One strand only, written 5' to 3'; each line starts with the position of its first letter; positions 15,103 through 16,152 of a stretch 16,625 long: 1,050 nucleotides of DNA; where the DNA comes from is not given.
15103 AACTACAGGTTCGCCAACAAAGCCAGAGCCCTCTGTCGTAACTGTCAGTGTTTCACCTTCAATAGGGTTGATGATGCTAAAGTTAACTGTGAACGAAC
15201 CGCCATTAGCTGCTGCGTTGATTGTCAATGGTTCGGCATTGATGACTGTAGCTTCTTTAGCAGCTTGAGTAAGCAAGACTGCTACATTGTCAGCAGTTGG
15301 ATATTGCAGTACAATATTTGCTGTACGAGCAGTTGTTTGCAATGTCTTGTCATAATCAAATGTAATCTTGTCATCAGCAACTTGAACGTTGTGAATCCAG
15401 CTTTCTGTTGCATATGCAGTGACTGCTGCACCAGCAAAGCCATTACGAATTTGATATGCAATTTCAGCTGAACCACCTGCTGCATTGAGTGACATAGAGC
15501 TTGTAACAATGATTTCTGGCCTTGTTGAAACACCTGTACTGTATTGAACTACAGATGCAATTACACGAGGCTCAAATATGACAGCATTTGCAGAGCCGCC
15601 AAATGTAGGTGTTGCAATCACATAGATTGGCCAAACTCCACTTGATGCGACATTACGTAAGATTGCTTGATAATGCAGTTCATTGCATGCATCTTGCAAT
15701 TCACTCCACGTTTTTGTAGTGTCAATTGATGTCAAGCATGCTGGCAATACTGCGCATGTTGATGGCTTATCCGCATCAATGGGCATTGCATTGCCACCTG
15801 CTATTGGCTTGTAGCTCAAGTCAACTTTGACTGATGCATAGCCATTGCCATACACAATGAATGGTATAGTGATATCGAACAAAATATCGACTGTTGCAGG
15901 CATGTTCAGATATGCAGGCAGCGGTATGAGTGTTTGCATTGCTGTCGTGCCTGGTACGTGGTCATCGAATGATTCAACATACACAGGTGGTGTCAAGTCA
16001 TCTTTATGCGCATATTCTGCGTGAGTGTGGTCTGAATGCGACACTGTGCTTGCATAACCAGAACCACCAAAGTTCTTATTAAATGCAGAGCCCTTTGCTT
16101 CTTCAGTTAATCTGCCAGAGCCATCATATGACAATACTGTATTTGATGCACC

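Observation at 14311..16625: Large protein with four tandem BACON-like beta-sandwich repeats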

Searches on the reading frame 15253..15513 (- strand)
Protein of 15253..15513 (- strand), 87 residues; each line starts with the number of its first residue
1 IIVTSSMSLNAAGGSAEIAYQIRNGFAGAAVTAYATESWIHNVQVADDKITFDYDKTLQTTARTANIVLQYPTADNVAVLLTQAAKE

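Call 14: search_protein_families(library=pfam, proteins=[window:15253-15513:-], max_evalue=10)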
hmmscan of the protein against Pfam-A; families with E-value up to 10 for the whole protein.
seq(87 aa): 1 family
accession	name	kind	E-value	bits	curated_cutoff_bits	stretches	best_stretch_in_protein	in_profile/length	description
PF13004.13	BACON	-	0.0038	17.6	25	1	34-83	6-60/61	Putative binding domain, N-terminal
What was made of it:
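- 15253..15513 (-): BACON-type repeat 1 (window residues 371-457). It keeps the conserved W, R, Y and Q. Pfam BACON 17.6 bits (call 14).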

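Call 17: find_homologous_proteins(query=A1, max_evalue=0.01)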
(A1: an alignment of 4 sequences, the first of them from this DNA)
Query A1 (4 sequences) (87 aa, profile of the alignment): 1 proteins with E <= 0.01 among 139 candidates.
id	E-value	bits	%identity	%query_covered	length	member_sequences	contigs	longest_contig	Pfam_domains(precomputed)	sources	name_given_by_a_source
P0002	8.0e-6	44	-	-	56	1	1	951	-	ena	-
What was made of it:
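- Tried and rejected: With a four-repeat profile it found only a 56-aa fragment (call 17).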

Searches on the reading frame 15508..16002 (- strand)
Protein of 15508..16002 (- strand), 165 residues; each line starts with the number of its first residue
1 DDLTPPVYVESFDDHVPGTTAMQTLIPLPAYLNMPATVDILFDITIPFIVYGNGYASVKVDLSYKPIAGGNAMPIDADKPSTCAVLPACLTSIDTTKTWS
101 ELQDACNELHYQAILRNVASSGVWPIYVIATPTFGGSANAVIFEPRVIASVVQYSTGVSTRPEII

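Call 54: find_homologous_proteins(query=window:15508-16002:-, max_evalue=0.01)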
Query window:15508-16002:-: 20 candidates shared short words with the query, none scored E <= 0.01.
